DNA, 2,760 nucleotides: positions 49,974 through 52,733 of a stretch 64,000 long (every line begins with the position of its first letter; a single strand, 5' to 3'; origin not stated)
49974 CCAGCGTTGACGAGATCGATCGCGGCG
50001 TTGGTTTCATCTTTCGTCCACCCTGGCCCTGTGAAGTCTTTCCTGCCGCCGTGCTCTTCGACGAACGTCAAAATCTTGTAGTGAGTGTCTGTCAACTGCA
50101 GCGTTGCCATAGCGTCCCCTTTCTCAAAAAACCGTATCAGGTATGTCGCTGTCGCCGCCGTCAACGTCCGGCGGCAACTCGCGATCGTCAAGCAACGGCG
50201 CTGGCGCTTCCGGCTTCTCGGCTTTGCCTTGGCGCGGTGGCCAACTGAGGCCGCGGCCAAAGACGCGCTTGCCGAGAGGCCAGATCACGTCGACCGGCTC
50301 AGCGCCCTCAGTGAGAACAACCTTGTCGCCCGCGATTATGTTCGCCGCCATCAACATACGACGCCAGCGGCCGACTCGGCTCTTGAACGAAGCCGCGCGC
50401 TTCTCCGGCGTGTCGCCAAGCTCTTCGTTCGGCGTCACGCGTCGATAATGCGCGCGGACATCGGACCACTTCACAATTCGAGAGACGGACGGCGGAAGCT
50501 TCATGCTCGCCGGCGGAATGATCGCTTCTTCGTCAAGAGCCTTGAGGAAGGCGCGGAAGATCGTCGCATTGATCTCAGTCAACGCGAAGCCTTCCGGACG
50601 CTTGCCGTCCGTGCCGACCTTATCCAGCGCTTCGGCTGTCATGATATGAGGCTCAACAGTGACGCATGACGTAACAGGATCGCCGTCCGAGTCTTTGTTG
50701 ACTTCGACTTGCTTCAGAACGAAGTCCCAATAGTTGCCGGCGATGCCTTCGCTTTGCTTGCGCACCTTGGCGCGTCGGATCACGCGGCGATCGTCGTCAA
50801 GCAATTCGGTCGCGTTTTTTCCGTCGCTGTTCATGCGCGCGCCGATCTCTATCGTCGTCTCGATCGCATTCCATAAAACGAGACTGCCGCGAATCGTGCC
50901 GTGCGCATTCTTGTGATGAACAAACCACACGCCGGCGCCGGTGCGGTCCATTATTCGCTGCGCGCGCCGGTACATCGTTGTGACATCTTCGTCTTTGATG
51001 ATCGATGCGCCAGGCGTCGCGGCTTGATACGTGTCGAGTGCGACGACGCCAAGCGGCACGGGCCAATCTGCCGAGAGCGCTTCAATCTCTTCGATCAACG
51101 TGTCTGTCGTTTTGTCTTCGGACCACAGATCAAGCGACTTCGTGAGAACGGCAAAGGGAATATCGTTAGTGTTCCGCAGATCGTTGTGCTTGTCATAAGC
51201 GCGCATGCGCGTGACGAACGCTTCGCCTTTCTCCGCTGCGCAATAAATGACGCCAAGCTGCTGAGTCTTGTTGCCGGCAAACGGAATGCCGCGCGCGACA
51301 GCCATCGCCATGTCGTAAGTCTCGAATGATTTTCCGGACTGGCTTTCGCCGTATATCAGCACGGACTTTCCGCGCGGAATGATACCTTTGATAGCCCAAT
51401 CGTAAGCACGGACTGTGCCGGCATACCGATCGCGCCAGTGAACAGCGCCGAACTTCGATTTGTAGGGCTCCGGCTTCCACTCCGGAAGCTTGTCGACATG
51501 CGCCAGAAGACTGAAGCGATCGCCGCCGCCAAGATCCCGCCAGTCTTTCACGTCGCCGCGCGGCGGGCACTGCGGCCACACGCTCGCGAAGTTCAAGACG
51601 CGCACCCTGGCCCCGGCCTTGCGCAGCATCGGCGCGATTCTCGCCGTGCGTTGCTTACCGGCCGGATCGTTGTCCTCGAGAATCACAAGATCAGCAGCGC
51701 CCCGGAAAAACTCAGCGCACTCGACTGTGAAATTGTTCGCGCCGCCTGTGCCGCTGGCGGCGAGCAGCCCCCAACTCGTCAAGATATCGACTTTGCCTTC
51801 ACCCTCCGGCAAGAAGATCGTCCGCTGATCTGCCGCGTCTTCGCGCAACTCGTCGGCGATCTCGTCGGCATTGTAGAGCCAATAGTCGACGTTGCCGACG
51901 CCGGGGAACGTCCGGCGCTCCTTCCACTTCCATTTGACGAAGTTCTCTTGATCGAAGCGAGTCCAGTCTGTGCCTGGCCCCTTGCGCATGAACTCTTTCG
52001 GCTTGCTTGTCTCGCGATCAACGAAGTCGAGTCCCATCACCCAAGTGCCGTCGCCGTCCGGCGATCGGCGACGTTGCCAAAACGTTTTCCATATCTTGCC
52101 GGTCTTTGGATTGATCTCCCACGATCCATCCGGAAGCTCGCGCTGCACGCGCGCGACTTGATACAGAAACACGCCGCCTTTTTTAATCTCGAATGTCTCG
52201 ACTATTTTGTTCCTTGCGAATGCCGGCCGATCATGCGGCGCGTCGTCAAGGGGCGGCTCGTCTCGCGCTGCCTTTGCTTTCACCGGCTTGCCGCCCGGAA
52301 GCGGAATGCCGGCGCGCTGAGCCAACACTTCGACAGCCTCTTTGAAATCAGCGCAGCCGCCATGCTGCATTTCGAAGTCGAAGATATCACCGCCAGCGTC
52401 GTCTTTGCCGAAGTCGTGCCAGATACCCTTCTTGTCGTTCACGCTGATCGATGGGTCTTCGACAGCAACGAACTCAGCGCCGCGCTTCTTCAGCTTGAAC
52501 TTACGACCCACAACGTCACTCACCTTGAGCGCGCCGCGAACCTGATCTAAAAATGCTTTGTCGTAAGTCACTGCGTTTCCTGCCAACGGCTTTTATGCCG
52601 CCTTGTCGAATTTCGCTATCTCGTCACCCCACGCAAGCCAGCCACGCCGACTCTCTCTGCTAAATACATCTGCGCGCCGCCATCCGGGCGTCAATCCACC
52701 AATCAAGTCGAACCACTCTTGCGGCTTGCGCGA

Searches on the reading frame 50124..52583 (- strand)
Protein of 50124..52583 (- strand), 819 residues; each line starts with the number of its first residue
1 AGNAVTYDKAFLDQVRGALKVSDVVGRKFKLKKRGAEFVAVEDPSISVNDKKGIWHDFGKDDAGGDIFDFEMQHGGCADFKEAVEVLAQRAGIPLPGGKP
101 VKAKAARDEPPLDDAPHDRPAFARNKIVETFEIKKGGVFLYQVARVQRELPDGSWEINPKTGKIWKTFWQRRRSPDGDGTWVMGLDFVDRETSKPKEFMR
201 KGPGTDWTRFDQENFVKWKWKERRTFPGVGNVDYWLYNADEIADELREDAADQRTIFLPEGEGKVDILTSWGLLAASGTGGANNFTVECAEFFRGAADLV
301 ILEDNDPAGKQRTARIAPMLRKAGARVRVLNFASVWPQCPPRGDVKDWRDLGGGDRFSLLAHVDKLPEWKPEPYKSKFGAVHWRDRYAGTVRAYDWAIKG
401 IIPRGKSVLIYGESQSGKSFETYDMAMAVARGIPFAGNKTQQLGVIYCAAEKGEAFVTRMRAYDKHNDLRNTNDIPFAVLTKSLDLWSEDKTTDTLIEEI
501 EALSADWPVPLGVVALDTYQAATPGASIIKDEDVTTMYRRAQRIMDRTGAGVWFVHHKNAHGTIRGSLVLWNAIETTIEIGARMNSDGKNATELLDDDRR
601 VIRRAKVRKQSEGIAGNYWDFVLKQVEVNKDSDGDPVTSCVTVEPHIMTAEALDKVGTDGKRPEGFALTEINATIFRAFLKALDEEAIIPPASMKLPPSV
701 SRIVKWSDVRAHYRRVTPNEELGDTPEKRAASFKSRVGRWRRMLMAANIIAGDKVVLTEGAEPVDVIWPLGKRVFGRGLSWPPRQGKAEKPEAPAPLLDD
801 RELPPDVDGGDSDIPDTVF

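Call 36: search_protein_families(library=phrogs, proteins=[window:50124-52583:-], max_evalue=0.00001)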
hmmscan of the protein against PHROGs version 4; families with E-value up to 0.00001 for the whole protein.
window:50124-52583:- (819 aa): 11 families
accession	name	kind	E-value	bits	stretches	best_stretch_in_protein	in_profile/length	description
phrog_906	-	DNA, RNA and nucleotide metabolism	3.2e-26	93.3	1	381-642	508-752/872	DNA polymerase/primase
phrog_2850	-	unknown function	5.3e-22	79.4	1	388-649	141-386/465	-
phrog_239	-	DNA, RNA and nucleotide metabolism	8.6e-18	65.6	1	229-619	174-588/801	DNA primase/helicase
phrog_6444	-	DNA, RNA and nucleotide metabolism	6.5e-15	55.9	1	9-99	7-101/577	DNA primase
phrog_3228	-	DNA, RNA and nucleotide metabolism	1.9e-14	54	1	394-579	363-553/766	replicative helicase-primase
phrog_6012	-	DNA, RNA and nucleotide metabolism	3.3e-14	54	1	395-559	136-294/447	DNA helicase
phrog_1284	-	unknown function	1.3e-11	45.5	1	394-468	24-97/306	-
phrog_3123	-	unknown function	1.9e-11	44.3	1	390-559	326-506/583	-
phrog_6088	-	DNA, RNA and nucleotide metabolism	4.8e-10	39.5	1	246-368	180-300/772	DNA primase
phrog_47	-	DNA, RNA and nucleotide metabolism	4e-07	29.9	0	243-347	229-320/947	DNA primase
phrog_2597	-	DNA, RNA and nucleotide metabolism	6.8e-06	25.9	1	398-459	360-422/747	DNA primase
